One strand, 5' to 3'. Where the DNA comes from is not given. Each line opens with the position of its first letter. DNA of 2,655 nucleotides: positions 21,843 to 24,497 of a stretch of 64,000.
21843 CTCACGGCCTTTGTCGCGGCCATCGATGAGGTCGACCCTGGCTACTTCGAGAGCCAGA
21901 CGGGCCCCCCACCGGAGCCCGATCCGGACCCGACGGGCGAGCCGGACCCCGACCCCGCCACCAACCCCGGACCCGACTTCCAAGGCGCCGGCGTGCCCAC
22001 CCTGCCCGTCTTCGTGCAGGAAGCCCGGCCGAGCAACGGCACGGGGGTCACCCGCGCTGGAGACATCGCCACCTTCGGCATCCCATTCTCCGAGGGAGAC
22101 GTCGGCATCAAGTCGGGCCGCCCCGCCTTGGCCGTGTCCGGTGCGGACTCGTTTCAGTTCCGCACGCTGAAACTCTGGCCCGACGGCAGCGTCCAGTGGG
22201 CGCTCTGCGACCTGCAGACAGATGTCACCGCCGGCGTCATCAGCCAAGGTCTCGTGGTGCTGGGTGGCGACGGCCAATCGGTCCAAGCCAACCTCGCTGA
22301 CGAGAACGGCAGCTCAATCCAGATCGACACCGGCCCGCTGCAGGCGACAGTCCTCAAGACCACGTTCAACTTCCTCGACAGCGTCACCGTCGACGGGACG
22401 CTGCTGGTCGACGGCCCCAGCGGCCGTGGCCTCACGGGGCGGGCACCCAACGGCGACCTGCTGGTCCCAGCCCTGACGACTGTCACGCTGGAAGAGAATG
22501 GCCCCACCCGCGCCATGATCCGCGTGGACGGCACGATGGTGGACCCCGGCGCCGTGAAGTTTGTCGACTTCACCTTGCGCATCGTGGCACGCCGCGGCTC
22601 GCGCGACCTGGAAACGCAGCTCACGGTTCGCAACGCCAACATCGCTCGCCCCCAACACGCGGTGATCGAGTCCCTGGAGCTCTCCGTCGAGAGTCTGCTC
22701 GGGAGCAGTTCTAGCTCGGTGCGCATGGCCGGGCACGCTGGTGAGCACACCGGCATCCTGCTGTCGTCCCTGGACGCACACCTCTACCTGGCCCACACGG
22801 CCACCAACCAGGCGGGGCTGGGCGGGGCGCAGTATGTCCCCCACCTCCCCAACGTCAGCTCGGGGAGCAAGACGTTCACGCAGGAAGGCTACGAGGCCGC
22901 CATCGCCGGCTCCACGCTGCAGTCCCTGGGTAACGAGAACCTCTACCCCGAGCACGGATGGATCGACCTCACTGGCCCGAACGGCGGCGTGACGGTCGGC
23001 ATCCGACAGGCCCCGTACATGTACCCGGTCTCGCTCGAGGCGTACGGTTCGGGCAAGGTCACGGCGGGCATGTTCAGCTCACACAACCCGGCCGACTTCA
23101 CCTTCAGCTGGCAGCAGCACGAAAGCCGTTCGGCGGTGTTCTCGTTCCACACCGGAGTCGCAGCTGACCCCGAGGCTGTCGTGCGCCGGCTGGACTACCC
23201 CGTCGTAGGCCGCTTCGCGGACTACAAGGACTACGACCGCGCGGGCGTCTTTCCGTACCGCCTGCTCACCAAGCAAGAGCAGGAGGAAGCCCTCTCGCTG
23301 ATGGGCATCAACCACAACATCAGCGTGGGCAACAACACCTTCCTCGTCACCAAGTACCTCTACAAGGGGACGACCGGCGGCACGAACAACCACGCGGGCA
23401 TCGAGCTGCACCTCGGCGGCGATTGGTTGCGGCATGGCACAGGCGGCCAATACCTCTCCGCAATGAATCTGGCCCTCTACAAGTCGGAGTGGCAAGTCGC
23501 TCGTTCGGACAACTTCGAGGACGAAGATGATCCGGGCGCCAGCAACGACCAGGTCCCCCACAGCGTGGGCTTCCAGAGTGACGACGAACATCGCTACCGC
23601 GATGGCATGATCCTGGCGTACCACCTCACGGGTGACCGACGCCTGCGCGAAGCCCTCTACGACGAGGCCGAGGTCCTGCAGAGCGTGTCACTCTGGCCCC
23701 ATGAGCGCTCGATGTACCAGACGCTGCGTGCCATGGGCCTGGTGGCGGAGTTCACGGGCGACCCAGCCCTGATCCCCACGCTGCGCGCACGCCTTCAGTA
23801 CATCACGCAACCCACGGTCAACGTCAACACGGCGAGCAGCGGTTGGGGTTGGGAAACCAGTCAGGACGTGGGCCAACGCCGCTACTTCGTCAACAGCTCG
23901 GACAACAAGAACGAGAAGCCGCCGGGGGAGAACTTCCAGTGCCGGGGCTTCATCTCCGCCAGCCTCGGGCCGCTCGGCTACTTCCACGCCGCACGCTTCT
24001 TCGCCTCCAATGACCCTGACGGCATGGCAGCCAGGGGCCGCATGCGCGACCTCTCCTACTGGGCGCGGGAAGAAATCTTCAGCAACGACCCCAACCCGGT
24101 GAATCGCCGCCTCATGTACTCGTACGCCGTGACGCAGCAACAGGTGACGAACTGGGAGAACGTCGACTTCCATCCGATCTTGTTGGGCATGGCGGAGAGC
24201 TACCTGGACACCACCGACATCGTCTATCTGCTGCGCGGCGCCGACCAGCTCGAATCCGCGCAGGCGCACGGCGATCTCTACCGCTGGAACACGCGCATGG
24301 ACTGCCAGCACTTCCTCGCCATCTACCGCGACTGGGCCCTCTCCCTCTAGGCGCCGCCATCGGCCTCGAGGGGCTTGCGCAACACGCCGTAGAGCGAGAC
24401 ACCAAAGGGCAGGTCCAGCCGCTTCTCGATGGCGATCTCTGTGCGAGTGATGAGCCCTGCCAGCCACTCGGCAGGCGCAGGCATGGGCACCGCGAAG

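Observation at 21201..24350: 1049-aa anchored protein with a Lys-rich coiled coil, a PEPDPDP linker and an ~800-aa uncharacterised domain, diverging from a B12-rSAM gene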

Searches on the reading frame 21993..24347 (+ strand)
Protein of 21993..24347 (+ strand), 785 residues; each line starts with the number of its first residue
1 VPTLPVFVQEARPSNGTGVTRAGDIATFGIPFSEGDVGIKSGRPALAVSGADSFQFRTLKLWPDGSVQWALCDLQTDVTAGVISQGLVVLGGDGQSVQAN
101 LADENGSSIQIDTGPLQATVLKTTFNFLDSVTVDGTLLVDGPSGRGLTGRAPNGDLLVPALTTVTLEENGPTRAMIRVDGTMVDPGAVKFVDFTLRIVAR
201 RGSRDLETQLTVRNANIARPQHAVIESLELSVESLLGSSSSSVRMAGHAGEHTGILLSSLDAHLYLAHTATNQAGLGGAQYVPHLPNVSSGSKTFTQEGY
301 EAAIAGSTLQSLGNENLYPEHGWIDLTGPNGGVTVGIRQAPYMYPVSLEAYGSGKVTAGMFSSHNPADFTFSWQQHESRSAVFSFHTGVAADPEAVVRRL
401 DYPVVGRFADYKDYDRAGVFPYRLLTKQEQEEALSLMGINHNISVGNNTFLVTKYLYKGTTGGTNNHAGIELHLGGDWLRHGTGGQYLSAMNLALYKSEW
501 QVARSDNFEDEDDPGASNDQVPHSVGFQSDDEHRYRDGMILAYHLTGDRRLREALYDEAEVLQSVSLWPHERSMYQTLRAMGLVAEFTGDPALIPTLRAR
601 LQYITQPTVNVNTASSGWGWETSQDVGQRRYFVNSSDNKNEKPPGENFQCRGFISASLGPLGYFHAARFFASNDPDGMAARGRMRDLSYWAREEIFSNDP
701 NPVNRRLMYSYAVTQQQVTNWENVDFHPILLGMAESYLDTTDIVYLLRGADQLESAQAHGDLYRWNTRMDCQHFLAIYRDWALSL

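Call 21: search_solved_structures(query=A2, max_evalue=10, show_alignments=2)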
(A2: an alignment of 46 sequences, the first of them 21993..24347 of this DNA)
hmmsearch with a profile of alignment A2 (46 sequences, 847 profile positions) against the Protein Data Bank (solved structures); distinct sequences matched with E-value up to 10: 7.
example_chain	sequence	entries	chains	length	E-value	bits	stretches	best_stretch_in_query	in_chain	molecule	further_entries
5xqo_A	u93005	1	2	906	9.7e-18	66.9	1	72-564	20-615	Pcrglx protein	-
5xq3_A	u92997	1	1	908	1.3e-17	66.4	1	72-564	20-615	Pcrglx protein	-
5xq3_B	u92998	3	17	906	1.4e-17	66.3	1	72-564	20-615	Pcrglx protein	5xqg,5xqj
4boj_A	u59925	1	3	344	0.097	13.9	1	554-653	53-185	ALPHA-1,6-MANNANASE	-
4bok_A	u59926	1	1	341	0.1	13.8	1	554-651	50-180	ALPHA-1,6-MANNANASE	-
4wu0_A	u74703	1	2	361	0.66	11.2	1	777-820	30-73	Similar to yteR (Bacilus subtilis)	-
4q88_A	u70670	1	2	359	6.6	7.9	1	736-802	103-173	Uncharacterized protein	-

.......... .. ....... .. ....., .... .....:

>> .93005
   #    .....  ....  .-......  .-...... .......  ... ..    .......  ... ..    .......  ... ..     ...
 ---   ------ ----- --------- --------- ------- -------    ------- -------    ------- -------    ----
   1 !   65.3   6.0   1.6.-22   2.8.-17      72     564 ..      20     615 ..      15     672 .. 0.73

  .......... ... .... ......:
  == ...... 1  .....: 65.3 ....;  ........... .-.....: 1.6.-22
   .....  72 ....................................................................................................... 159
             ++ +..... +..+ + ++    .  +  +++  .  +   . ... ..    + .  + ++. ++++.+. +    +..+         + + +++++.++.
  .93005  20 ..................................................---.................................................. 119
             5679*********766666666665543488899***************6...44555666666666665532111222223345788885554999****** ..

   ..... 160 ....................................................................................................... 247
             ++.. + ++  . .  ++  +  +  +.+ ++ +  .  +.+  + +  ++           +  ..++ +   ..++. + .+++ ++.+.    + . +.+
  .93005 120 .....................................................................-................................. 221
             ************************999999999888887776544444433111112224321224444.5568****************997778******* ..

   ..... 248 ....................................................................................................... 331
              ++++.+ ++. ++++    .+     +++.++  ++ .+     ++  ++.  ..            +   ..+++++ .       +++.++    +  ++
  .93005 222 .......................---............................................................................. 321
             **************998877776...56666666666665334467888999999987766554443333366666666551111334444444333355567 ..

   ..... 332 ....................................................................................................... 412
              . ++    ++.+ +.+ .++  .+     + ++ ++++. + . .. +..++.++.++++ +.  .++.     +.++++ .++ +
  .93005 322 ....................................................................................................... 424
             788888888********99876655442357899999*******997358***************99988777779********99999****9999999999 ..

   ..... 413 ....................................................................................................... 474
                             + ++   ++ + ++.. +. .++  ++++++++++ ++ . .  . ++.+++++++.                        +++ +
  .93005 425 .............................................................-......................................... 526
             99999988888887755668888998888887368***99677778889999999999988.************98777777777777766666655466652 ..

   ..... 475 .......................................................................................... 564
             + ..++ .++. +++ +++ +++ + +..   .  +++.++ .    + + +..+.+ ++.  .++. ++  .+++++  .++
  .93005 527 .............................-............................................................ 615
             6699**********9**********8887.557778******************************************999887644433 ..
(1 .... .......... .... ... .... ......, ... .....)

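Call 23: predict_structure(alignment_id=A2)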
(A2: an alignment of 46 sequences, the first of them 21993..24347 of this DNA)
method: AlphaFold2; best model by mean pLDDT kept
length: 785 residues; sequences in the alignment: 46
mean_pLDDT: 95.2   pTM: 0.95
mean pLDDT of the five models: 95.2, 94.8, 94.8, 94.5, 94.1
residues with pLDDT >= 90: 719; 70-90: 59; 50-70: 7; < 50: 0
segments of 3 or more residues with pLDDT < 50: none
pLDDT, mean of each block of 10 residues (from residue 1): 92 93 96 97 97 98 97 97 95 97 95 97 88 96 81 96 96 98 97 98 97 97 98 88 96 95 98 91 92 93 98 97 96 97 97 96 97 98 95 93 97 96 97 98 93 92 78 96 97 97 95 96 92 92 98 97 91 94 97 96 96 96 96 93 95 95 97 95 98 96 96 96 92 98 98 97 94 98 97
secondary structure, 60 per line:
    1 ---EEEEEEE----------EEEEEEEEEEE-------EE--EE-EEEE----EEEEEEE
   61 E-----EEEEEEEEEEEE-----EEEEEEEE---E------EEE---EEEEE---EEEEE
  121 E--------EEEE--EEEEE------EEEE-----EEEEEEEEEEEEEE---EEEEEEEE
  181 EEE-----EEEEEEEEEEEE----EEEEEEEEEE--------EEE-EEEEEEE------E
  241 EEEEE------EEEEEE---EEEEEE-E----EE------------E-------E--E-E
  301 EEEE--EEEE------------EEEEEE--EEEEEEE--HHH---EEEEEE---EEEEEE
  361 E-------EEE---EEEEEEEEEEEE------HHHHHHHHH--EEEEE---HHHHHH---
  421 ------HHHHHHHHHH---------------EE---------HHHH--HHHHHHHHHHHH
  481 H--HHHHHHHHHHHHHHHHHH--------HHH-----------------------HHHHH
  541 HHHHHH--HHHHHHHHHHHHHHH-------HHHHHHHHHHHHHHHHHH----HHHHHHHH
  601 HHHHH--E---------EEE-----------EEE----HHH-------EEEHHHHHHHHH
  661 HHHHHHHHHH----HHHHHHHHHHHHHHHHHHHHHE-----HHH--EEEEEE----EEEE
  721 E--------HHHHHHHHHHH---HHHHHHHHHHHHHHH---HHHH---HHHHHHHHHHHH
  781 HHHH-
elements in order (helices of 4 or more, strands of 3 or more residues): E4-10 E21-31 E46-49 E54-61 E67-78 E84-91 E102-104 E108-112 E116-121 E130-133 E136-140 E147-150 E156-169 E173-183 E189-200 E205-214 E223-225 E227-233 E240-245 E252-257 E261-266 E300-304 E307-310 E323-328 E331-337 E346-351 E355-361 E369-371 E375-386 H393-401 E404-408 H412-417 H427-436 H463-466 H469-481 H484-501 H536-546 H549-563 H571-588 H593-605 E618-620 E632-634 E649-651 H652-670 H675-695 E707-712 E717-721 H730-740 H744-758 H762-765 H769-784

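Call 27: fold_search(model_id=the predicted structure, library=pdb)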
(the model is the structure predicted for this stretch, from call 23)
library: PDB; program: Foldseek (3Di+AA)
matches with E <= 10: 766; with E <= 0.001: 86
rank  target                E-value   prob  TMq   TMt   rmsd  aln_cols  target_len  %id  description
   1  5xqo_A                2.2e-21  1.00  0.62  0.56   8.8       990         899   13  Crystal structure of a PL 26 exo-rhamnogalacturonan lyase from Penicillium chrysogenum complexed with tetrameric subst (released 2018-03-21)
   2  5xqg_G                2.5e-20  1.00  0.62  0.56   9.2       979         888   13  Crystal structure of a PL 26 exo-rhamnogalacturonan lyase from Penicillium chrysogenum complexed with unsaturated gala (released 2018-03-21)
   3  5xq3_A                2.8e-20  1.00  0.60  0.53   9.6       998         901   13  Crystal structure of a PL 26 exo-rhamnogalacturonan lyase from Penicillium chrysogenum (released 2018-03-21)
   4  5xqo_B                4.0e-20  1.00  0.60  0.54   9.4       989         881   13  Crystal structure of a PL 26 exo-rhamnogalacturonan lyase from Penicillium chrysogenum complexed with tetrameric subst (released 2018-03-21)
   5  5xqg_H                4.2e-20  1.00  0.60  0.54   9.7       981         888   13  Crystal structure of a PL 26 exo-rhamnogalacturonan lyase from Penicillium chrysogenum complexed with unsaturated gala (released 2018-03-21)
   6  5xqg_D                4.4e-20  1.00  0.61  0.55   9.4       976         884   13  Crystal structure of a PL 26 exo-rhamnogalacturonan lyase from Penicillium chrysogenum complexed with unsaturated gala (released 2018-03-21)
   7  5xqg_E                5.1e-20  1.00  0.62  0.55   9.9       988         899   13  Crystal structure of a PL 26 exo-rhamnogalacturonan lyase from Penicillium chrysogenum complexed with unsaturated gala (released 2018-03-21)
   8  5xq3_B                6.7e-20  1.00  0.60  0.54   9.4       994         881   12  Crystal structure of a PL 26 exo-rhamnogalacturonan lyase from Penicillium chrysogenum (released 2018-03-21)
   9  5xqj_E                1.3e-19  1.00  0.62  0.55   9.2       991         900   12  Crystal structure of a PL 26 exo-rhamnogalacturonan lyase from Penicillium chrysogenum complexed with unsaturated gala (released 2018-04-04)
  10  5xqg_F                1.3e-19  1.00  0.61  0.54   9.9       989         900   13  Crystal structure of a PL 26 exo-rhamnogalacturonan lyase from Penicillium chrysogenum complexed with unsaturated gala (released 2018-03-21)
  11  5xqg_A                2.1e-19  1.00  0.61  0.54   9.1      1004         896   12  Crystal structure of a PL 26 exo-rhamnogalacturonan lyase from Penicillium chrysogenum complexed with unsaturated gala (released 2018-03-21)
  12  5xqg_C                2.6e-19  1.00  0.61  0.55   9.2       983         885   12  Crystal structure of a PL 26 exo-rhamnogalacturonan lyase from Penicillium chrysogenum complexed with unsaturated gala (released 2018-03-21)
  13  5xqj_G                3.1e-19  1.00  0.61  0.55   9.6       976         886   13  Crystal structure of a PL 26 exo-rhamnogalacturonan lyase from Penicillium chrysogenum complexed with unsaturated gala (released 2018-04-04)
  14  9ju0_AAA              2.3e-07  1.00  0.20  0.18  26.4      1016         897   12  C-terminally truncated dextran dextrinase bound with acarbose (released 2025-09-03)
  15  9m0e_A                2.5e-06  1.00  0.22  0.18  18.3       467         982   10  Enhancing the synthesis efficiency of galacto-oligosaccharides of a beta-galactosidase from Paenibacillus barengoltzii (released 2025-04-23)
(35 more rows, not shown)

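Call 35: search_protein_families(library=pfam, alignment_id=A2, max_evalue=0.1)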
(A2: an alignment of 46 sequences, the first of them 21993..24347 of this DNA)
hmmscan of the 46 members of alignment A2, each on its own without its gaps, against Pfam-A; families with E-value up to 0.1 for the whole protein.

A. member 1, window:21993-24347:+ (785 aa): 2 families
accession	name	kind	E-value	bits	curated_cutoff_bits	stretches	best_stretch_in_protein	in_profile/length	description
PF21345.3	PcRGLX_2nd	-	7.2e-07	29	23.5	1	104-230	5-138/360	PcRGLX-like protein central beta sandwich domain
PF19501.5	PcRGLX_1st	-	3e-05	24.2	22.1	1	26-70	19-64/83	PcRGLX-like N-terminal RIFT barrel domain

B. families by the number of members that match (of 46 scanned): 26 families (the first 25 are shown)
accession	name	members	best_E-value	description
PF21345.3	PcRGLX_2nd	45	3.1e-17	PcRGLX-like protein central beta sandwich domain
PF19501.5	PcRGLX_1st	40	1.1e-11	PcRGLX-like N-terminal RIFT barrel domain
PF16153.10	DUF4861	16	0.0002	Domain of unknown function (DUF4861)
PF07470.19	Glyco_hydro_88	6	3.8e-06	Glycosyl Hydrolase Family 88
PF07944.18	Beta-AFase-like_GH127_cat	4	2.7e-07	Beta-L-arabinofuranosidase, GH127 catalytic domain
PF21346.3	PcRGLX_3rd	3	2.3e-07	PcRGLX-like protein C-terminal alpha/alpha toroid domain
PF10046.14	BLOC1_2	3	0.0054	Biogenesis of lysosome-related organelles complex-1 subunit 2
PF16576.10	HlyD_D23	2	0.0092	Barrel-sandwich domain of CusB or HlyD membrane-fusion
PF06662.19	C5-epim_C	2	0.014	D-glucuronyl C5-epimerase C-terminus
PF07691.17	PA14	1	4.5e-12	PA14 domain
PF16656.11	Pur_ac_phosph_N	1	0.00089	Purple acid Phosphatase, N-terminal domain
PF10528.15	GLEYA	1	0.0024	GLEYA domain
PF07083.16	DUF1351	1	0.0091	Protein of unknown function (DUF1351)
PF04102.17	SlyX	1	0.014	SlyX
PF24999.1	LAMB4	1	0.015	Laminin subunit beta-4-like domain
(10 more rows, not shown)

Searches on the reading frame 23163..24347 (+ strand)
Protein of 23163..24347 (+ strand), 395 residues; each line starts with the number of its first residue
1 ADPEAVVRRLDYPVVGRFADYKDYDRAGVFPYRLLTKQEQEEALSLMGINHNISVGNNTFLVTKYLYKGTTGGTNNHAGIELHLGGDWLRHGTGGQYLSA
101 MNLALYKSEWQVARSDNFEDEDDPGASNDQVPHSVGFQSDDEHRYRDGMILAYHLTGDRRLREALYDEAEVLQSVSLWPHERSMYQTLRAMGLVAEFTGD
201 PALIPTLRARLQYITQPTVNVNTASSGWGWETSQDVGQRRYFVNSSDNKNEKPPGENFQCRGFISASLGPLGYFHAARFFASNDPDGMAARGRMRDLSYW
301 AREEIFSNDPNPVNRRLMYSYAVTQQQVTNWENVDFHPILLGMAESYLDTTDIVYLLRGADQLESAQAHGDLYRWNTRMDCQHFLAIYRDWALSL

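Call 46: search_solved_structures(query=A3, max_evalue=10, show_alignments=3)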
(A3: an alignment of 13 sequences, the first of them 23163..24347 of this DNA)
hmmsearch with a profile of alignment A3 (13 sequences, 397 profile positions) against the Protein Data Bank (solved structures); distinct sequences matched with E-value up to 10: 0.

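Call 52: search_protein_representatives(alignment_id=A3)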
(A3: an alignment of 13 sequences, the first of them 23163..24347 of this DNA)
Query: 13 sequences, 397 profile positions. Proteins with E-value up to 0.001 (for the whole library): 157; up to 1e-10: 77; up to 1e-30: 39. The best 150 are listed.
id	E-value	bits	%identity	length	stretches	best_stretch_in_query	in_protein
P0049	4.4e-193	658.4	-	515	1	2-392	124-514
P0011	3.0e-181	619.4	-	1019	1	3-392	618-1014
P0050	1.9e-179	613.4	-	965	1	4-392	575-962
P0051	2.7e-177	606.4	-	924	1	2-394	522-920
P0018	6.9e-176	601.7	-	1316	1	2-393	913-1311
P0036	8.3e-170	581.7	-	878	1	3-394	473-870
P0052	5.0e-168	575.9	-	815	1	2-390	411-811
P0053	2.3e-167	573.7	-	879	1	3-394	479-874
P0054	1.6e-166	570.9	-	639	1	8-393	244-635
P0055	2.3e-164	563.8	-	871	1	3-393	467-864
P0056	3.2e-163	560.0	-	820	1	2-392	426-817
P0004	3.0e-161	553.6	-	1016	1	3-391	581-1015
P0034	4.3e-161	553.0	-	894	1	3-395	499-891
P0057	1.7e-159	547.8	-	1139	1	3-392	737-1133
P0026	2.1e-158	544.2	-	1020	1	2-395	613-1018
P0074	2.4e-34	135.7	-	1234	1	5-391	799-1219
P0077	6.9e-32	127.6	-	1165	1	11-383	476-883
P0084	3.3e-20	89.1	-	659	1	3-359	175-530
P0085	1.6e-19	86.9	-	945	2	4-360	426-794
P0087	4.8e-17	78.7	-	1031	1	4-369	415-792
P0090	2.9e-14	69.6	-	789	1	9-389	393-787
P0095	7.9e-14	68.1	-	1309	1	8-385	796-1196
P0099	2.2e-13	66.7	-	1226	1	3-383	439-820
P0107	7.1e-12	61.7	-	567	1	3-391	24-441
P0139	2.8e-09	53.1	-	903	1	10-386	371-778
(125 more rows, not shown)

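Call 53: search_protein_families(library=pfam, proteins=[P0074, P0077, P0084, P0085, P0087, P0090, P0095, P0099, P0107, P0139], max_evalue=0.001)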
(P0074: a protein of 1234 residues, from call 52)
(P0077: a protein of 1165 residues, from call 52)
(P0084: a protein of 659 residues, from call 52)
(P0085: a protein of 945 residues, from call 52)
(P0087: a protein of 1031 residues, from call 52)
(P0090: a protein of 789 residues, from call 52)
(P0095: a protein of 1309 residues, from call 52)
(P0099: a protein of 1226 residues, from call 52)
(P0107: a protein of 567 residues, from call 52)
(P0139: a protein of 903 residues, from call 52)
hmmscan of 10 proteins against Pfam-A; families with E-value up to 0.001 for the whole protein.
P0074 (1234 aa): 1 family
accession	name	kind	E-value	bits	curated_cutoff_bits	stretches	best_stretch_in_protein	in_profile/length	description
PF21345.3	PcRGLX_2nd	-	0.00036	20.1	23.5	1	549-625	59-133/360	PcRGLX-like protein central beta sandwich domain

P0077 (1165 aa): 1 family
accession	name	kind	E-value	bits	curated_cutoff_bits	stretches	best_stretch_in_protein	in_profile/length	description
PF21345.3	PcRGLX_2nd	-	1.4e-09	37.9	23.5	1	168-301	4-143/360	PcRGLX-like protein central beta sandwich domain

P0084 (659 aa): 0 families

P0085 (945 aa): 1 family
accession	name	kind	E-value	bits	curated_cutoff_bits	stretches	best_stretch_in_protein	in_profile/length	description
PF21345.3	PcRGLX_2nd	-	1.7e-09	37.6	23.5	1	140-250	4-123/360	PcRGLX-like protein central beta sandwich domain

P0087 (1031 aa): 3 families
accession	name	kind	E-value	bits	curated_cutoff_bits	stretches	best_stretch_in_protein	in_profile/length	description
PF21345.3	PcRGLX_2nd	-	1.1e-10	41.6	23.5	1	132-243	7-124/360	PcRGLX-like protein central beta sandwich domain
PF07944.18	Beta-AFase-like_GH127_cat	-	9.7e-09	35.1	24.9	1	571-658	131-212/376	Beta-L-arabinofuranosidase, GH127 catalytic domain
PF13860.13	FlgD_ig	-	3.8e-07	30.4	27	1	956-1019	12-76/79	FlgD Ig-like domain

P0090 (789 aa): 0 families

P0095 (1309 aa): 5 families
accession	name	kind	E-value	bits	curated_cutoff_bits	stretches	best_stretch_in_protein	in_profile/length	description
PF13418.12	Kelch_4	-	7.2e-11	42.3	21.6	1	135-183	5-47/49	Galactose oxidase, central domain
PF24681.1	Kelch_KLHDC2_KLHL20_DRC7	-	4.3e-10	39.7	50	1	212-281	27-95/221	KLHDC2/KLHL20/DRC7 Kelch-repeats domain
PF24981.1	Beta-prop_ATRN-LZTR1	-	5e-10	39.6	50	1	138-294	44-209/289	Attractin/LZTR1 beta-propeller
PF21345.3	PcRGLX_2nd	-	1.4e-09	37.9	23.5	1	511-629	4-128/360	PcRGLX-like protein central beta sandwich domain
PF13415.12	Kelch_3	-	1.1e-06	29.1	22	0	143-181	1-35/48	Galactose oxidase, central domain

P0099 (1226 aa): 1 family
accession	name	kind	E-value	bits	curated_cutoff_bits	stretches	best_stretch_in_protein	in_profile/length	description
PF21345.3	PcRGLX_2nd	-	6.5e-09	35.7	23.5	1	136-244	6-117/360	PcRGLX-like protein central beta sandwich domain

P0107 (567 aa): 0 families

P0139 (903 aa): 1 family
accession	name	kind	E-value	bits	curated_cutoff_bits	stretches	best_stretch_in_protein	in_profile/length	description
PF21345.3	PcRGLX_2nd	-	2.3e-09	37.2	23.5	1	73-179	9-122/360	PcRGLX-like protein central beta sandwich domain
